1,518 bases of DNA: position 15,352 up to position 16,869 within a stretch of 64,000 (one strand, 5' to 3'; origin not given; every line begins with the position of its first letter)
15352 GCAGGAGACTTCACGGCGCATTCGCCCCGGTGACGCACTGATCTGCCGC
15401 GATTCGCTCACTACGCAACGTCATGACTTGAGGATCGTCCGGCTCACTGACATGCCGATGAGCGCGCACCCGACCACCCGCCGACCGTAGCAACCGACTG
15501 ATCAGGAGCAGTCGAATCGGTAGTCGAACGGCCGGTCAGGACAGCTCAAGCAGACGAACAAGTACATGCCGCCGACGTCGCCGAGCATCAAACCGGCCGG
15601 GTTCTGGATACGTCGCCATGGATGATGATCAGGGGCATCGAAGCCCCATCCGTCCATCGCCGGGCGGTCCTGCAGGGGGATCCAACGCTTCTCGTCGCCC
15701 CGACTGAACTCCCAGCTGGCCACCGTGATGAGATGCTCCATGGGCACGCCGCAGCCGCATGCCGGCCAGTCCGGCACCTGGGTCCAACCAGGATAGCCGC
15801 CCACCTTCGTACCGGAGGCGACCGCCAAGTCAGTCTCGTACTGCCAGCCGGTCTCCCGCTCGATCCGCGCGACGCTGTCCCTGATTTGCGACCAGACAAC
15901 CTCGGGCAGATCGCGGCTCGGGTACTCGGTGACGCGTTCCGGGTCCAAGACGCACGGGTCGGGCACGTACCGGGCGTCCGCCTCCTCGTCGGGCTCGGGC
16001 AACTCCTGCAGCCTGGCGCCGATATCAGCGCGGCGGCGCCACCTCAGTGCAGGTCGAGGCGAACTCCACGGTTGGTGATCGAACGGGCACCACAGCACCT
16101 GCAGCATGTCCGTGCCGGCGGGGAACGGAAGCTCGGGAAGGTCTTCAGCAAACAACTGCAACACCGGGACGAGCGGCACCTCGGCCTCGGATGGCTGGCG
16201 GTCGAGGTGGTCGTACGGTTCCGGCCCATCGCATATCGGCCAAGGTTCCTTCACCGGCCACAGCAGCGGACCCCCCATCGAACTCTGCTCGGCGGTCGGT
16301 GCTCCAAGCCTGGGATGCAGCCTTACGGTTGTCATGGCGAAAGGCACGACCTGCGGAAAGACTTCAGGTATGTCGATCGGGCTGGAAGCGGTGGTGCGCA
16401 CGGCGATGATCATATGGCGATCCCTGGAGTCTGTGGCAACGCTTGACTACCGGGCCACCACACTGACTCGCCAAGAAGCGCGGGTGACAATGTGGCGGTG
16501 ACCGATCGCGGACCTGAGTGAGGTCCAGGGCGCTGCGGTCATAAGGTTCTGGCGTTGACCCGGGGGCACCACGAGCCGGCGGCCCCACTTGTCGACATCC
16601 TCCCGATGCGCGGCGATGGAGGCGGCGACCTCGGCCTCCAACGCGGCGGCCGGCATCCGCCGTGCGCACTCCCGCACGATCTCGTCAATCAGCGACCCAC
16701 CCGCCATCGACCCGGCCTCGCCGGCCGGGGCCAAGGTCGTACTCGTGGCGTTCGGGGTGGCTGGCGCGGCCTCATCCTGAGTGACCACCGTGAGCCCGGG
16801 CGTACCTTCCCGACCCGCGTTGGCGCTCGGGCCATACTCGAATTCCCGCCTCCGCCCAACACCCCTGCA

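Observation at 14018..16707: AT-richer island of putative toxin-immunity-type genes (SUKH/SMI1-KNR4, DUF4279, DUF1963) without a cognate toxin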

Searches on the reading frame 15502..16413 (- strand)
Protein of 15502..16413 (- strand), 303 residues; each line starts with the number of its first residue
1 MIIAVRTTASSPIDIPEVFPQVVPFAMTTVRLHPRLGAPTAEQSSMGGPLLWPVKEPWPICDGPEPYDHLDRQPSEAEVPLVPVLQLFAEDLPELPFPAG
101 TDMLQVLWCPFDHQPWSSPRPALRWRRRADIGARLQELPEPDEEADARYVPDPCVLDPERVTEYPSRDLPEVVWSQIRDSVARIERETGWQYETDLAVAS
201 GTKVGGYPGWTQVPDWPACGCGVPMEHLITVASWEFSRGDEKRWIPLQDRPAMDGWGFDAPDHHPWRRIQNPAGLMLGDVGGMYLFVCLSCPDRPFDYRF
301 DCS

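Call 3: search_protein_families(library=pfam, proteins=[window:15502-16413:-], max_evalue=1)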
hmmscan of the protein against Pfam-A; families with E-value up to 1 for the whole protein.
window:15502-16413:- (303 aa): 1 family
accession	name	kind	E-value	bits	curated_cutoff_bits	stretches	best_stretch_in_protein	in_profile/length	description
PF03691.19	UPF0167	-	0.22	11.7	25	1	202-292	84-166/174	Uncharacterised protein family (UPF0167)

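Call 4: search_protein_families(library=ncbifam, proteins=[window:15502-16413:-], max_evalue=1)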
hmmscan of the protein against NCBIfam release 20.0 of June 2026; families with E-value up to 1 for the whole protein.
window:15502-16413:- (303 aa): 0 families

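Call 8: find_homologous_proteins(query=window:15502-16413:-)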
Query window:15502-16413:- (303 aa): 979 proteins with E <= 0.001 among 2155 candidates; the best 120 are listed.
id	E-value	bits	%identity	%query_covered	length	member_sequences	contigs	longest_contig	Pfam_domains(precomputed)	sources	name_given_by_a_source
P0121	4.1e-180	617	84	100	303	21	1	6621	-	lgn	-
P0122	8.5e-176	602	83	99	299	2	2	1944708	-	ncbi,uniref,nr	ncbi:hypothetical protein [Asanoa ishikariensis]|uniref:hypothetical protein n=1 Tax=Asanoa ishikari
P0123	1.9e-164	565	77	99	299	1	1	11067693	-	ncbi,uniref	ncbi:hypothetical protein [Dactylosporangium sp. CS-033363]|uniref:hypothetical protein n=1 Tax=Dact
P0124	3.4e-159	548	76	99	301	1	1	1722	-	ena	-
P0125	3.3e-157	541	74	99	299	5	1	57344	-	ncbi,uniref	ncbi:hypothetical protein [Plantactinospora sp. B24E8]|uniref:hypothetical protein n=1 Tax=Plantacti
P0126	2.3e-153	529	73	99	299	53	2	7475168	-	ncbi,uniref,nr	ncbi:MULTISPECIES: hypothetical protein [Micromonospora]|uniref:DUF1963 domain-containing protein n=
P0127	3.8e-153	528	73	99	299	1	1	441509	-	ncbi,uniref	ncbi:hypothetical protein ACFOW4_15315 [Micromonospora sp. GCM10011542]|uniref:hypothetical protein 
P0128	6.3e-153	527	73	99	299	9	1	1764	-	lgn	-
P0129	3.7e-152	525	72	99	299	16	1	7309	-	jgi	jgi:hypothetical protein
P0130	1.5e-151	523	73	99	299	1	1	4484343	-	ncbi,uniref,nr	ncbi:hypothetical protein Cs7R123_62780 [Catellatospora sp. TT07R-123]|uniref:hypothetical protein n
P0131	1.6e-151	523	72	99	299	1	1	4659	-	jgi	jgi:hypothetical protein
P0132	7.5e-151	520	71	99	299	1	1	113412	-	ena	-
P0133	3.7e-150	518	71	100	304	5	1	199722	-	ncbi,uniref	ncbi:hypothetical protein AAH979_14195 [Plantactinospora sp. ZYX-F-223]|uniref:hypothetical protein 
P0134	4.6e-150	518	73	95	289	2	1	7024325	-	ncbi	ncbi:hypothetical protein GCM10027614_28600 [Micromonospora vulcania]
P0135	2.1e-148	512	71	98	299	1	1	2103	-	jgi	jgi:hypothetical protein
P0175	1.1e-93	332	52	99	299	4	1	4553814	-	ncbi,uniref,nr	ncbi:DUF1963 domain-containing protein [Streptomyces chilikensis]|uniref:DUF1963 domain-containing p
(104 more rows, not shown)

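Call 19: search_protein_families(library=pfam, alignment_id=A2, max_evalue=1)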
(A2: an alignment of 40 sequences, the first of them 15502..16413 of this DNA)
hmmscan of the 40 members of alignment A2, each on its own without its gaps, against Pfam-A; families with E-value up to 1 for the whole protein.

A. member 1, window:15502-16413:- (303 aa): 1 family
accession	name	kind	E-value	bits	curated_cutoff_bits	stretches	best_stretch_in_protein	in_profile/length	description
PF03691.19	UPF0167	-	0.22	11.7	25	1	202-292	84-166/174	Uncharacterised protein family (UPF0167)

B. families by the number of members that match (of 40 scanned): 8 families
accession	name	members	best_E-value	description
PF09234.15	DUF1963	37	6.6e-08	Domain of unknown function (DUF1963)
PF03691.19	UPF0167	12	0.00033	Uncharacterised protein family (UPF0167)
PF23783.1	Zn_ribbon_TiaS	3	0.026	TiaS C-terminal zinc ribbon domain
PF25054.1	PHD_pln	2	0.11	PHD-type zinc finger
PF18838.6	LPD23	1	0.19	Large polyvalent protein associated domain 23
PF04315.17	EpmC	1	0.21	Elongation factor P hydroxylase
PF13453.11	Zn_ribbon_TFIIB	1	0.22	Transcription factor zinc-finger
PF23455.1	DUF7129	1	0.26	Domain of unknown function (DUF7129)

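Call 20: search_solved_structures(query=A2, max_evalue=10, show_alignments=3)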
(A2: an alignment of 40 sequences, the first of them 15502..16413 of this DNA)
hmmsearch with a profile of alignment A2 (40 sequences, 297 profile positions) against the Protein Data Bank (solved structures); distinct sequences matched with E-value up to 10: 13.
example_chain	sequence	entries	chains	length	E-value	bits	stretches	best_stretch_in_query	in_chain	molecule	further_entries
1pv5_A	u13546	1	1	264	0.016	18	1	20-69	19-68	Hypothetical protein ywqG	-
8k3d_A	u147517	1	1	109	0.11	15.2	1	9-78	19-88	Nuclear respiratory factor 1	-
3is7_A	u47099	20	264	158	0.22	14.3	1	148-188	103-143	Bacterioferritin | Ferroxidase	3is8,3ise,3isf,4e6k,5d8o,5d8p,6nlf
5d8q_A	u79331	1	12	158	0.22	14.3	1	148-188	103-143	Ferroxidase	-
4tod_A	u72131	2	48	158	0.22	14.3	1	148-188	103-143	Bacterioferritin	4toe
5d8s_A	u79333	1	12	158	0.22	14.3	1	148-188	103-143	Ferroxidase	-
4tob_A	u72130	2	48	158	0.22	14.3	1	148-188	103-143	Bacterioferritin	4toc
5d8r_A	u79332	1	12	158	0.22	14.2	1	148-188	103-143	Ferroxidase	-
5d8x_A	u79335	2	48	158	0.22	14.2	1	148-188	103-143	Ferroxidase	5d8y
4to9_A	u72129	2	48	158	0.23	14.2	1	148-187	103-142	Bacterioferritin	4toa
4tof_A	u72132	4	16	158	0.25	14.1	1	148-188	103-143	Bacterioferritin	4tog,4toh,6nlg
4chd_A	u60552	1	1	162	0.57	12.9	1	205-246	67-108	POLYMERASE ACIDIC PROTEIN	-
4qoa_A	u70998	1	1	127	1.4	11.6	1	136-190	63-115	Putative periplasmic protein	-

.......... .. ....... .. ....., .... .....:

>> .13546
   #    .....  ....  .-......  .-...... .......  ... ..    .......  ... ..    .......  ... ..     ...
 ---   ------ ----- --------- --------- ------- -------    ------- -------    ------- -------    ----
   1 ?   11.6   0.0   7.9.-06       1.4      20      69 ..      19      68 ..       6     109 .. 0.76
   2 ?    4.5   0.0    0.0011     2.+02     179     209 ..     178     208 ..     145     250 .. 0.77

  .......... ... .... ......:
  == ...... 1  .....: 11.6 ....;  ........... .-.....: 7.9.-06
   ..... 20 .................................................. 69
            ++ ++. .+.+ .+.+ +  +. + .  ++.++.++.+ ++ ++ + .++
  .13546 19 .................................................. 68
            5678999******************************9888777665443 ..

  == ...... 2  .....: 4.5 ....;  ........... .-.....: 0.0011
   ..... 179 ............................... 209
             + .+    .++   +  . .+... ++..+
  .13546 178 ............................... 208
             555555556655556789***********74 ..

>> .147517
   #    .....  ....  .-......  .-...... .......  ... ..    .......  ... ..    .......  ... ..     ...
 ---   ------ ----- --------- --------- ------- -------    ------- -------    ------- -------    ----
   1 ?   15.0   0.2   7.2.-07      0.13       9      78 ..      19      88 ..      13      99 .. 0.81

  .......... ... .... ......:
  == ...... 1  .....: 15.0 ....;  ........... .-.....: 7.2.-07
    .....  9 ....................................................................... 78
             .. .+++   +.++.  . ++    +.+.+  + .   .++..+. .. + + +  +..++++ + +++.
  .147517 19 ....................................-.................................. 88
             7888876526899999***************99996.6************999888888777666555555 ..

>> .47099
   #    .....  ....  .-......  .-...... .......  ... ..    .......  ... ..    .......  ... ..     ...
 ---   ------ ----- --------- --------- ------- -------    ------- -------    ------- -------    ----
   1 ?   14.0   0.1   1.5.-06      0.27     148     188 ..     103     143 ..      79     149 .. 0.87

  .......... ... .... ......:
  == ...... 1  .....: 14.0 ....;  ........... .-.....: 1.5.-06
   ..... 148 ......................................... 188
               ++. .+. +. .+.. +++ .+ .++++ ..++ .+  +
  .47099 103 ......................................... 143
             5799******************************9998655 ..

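Call 27: find_encoding_contigs(protein=P0123, flank=8000, max_places=2)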
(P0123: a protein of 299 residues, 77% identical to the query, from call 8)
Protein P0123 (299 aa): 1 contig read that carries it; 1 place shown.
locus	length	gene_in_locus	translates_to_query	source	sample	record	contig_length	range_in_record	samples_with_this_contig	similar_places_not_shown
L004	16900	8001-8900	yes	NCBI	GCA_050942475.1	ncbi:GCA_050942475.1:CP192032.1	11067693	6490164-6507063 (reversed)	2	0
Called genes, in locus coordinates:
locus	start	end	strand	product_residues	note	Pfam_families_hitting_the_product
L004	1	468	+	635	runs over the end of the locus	-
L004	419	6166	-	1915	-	PF20148:DUF6531, PF05593:RHS_repeat (weak), PF25023:TEN_YD-shell (weak), PF05593:RHS_repeat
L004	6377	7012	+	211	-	PF00929:RNase_T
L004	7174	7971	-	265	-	PF01636:APH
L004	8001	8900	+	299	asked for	-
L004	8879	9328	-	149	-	PF04075:F420H2_quin_red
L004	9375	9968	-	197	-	-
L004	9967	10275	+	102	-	-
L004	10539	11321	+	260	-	PF13529:Peptidase_C39_2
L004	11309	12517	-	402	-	PF01636:APH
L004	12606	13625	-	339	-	PF01073:3Beta_HSD, PF01370:Epimerase, PF05368:NmrA, PF13460:NAD_binding_10, PF16363:GDP_Man_Dehyd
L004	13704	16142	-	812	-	-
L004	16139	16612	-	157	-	-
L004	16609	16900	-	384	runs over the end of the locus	PF12770:CHAT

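Call 28: find_encoding_contigs(protein=P0126, flank=8000, max_places=3)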
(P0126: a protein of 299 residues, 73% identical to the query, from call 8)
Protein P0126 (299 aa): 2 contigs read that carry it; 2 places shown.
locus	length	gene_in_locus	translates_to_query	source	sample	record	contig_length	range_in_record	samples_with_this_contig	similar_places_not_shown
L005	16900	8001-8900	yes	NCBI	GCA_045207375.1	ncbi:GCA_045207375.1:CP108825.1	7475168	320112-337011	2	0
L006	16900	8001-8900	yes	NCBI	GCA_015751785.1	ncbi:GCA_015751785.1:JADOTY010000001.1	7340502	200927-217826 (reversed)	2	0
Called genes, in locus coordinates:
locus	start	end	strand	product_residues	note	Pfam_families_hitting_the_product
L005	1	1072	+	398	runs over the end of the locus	PF04542:Sigma70_r2, PF08281:Sigma70_r4_2, PF20239:DUF6596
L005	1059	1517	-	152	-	-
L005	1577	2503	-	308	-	PF03330:DPBB_1, PF01357:Expansin_C (weak)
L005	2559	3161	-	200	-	PF00440:TetR_N, PF16859:TetR_C_11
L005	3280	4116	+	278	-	PF00106:adh_short, PF01370:Epimerase (faint), PF08659:KR, PF13460:NAD_binding_10 (faint), PF13561:adh_short_C2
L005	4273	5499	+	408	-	PF06441:EHN, PF00561:Abhydrolase_1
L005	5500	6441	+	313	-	PF00578:AhpC-TSA (weak), PF08534:Redoxin (weak), PF17991:Thioredoxin_10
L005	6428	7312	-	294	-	PF01841:Transglut_core (weak)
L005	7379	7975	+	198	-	PF00583:Acetyltransf_1 (weak), PF13527:Acetyltransf_9 (faint)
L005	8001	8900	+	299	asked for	-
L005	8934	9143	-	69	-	PF04229:GrpB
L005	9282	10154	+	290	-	PF00165:HTH_AraC (faint), PF12833:HTH_18, PF06445:GyrI-like, PF14526:Cass2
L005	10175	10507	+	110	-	PF03551:PadR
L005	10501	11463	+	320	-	-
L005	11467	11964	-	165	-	PF00293:NUDIX, PF14815:NUDIX_4 (weak)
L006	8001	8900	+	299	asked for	-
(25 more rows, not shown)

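Call 31: find_encoding_contigs(protein=P0175, flank=6000, max_places=2)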
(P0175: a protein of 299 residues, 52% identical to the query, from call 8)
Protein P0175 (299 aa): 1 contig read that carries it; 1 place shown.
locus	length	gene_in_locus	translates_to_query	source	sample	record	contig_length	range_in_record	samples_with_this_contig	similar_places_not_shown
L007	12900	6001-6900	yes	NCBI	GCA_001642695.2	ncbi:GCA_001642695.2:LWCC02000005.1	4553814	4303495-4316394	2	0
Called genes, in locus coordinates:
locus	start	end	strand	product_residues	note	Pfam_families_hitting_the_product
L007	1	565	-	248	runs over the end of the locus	PF00392:GntR, PF07729:FCD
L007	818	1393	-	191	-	PF02031:Peptidase_M7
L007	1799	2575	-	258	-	PF00106:adh_short, PF01370:Epimerase (weak), PF08659:KR (weak), PF13561:adh_short_C2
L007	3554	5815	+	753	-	-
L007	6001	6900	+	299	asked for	-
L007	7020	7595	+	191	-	PF18143:HAD_SAK_2 (weak)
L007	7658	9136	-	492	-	PF00282:Pyridoxal_deC, PF01212:Beta_elim_lyase, PF00266:Aminotran_5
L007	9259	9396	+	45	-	-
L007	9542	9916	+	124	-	-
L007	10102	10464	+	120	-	PF01022:HTH_5, PF12840:HTH_20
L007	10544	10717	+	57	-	PF05532:CsbD (weak)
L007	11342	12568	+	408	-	PF02771:Acyl-CoA_dh_N, PF02770:Acyl-CoA_dh_M, PF00441:Acyl-CoA_dh_1, PF08028:Acyl-CoA_dh_2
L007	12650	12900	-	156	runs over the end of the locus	-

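Call 50: predict_structure(alignment_id=A2)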
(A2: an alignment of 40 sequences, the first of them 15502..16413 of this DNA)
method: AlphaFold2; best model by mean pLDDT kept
length: 303 residues; sequences in the alignment: 40
mean_pLDDT: 89.3   pTM: 0.88
mean pLDDT of the five models: 89.3, 88.8, 88.2, 88.0, 85.5
residues with pLDDT >= 90: 208; 70-90: 70; 50-70: 22; < 50: 3
segments of 3 or more residues with pLDDT < 50: none
pLDDT, mean of each block of 10 residues (from residue 1): 76 95 95 95 96 95 63 67 97 95 96 82 96 92 89 96 90 96 96 91 87 74 95 88 92 87 90 87 93 93 67
secondary structure, 60 per line:
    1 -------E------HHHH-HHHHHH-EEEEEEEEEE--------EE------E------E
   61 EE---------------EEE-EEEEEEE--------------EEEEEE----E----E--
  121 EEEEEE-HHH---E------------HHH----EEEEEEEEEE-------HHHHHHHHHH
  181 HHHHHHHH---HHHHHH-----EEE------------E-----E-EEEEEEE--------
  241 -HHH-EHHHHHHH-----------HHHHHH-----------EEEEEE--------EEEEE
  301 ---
elements in order: H15-18 H20-25 E27-36 E60-62 E78-80 E82-88 E103-108 E121-126 E154-163 H171-188 H192-197 E203-205 E226-232 H247-253 H265-270 E282-287 E296-300

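Call 82: find_encoding_contigs(protein=P0121, flank=7000, max_places=3)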
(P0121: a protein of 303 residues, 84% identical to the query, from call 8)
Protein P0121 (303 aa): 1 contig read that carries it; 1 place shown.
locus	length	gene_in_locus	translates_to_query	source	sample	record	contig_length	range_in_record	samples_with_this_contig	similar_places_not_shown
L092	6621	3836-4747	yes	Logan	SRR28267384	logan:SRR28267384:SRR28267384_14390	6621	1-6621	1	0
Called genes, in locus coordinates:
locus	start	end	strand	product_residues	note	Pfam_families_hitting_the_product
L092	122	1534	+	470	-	-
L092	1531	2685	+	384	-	PF22549:ARPP-2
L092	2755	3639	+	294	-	PF00685:Sulfotransfer_1, PF13469:Sulfotransfer_3 (faint)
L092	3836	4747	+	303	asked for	-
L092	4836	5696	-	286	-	-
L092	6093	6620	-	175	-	?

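Call 97: search_protein_families(library=padloc, proteins=[window:15502-16413:-], max_evalue=0.1)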
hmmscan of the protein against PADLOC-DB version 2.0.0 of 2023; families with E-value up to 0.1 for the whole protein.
window:15502-16413:- (303 aa): 0 families

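Call 98: search_protein_families(library=phrogs, proteins=[window:15502-16413:-], max_evalue=0.1)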
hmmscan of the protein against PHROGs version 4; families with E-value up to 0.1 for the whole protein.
window:15502-16413:- (303 aa): 1 family
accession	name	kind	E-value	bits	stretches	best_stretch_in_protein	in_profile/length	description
phrog_35986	-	unknown function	0.015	16.8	1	114-147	2-36/66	-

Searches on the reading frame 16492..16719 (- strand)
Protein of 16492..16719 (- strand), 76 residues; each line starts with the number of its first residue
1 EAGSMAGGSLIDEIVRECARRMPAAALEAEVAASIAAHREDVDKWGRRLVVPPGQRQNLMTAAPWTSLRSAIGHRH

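Call 13: search_dna_similar(query=window:16492-16719:-, collection=plasmids, mode=protein, max_evalue=0.01, max_rows=15)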
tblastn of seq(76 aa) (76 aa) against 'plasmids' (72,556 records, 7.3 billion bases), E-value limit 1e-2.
Records with a match: 3; places in all: 4; records where one place covers at least 80% of the query: 3.
Best place of each record, by identity: <60% 3.
By first word of the organism name: Streptomyces 2; Mycolicibacterium 1.
By predicted mobility (MOB-suite, as given by PLSDB): mobilizable 2; non-mobilizable 1.
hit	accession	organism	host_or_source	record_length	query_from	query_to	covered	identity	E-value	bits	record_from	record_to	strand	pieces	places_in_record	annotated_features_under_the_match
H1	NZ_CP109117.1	Streptomyces sp. NBC_01768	-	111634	1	70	92%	55.6%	6e-3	40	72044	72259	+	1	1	IS256 family transposase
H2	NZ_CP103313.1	Mycolicibacterium rufum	-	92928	1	63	83%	58.5%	1e-3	42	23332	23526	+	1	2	IS256 family transposase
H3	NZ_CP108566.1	Streptomyces sp. NBC_01201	-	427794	3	63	80%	58.7%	6e-3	40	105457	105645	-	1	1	IS256 family transposase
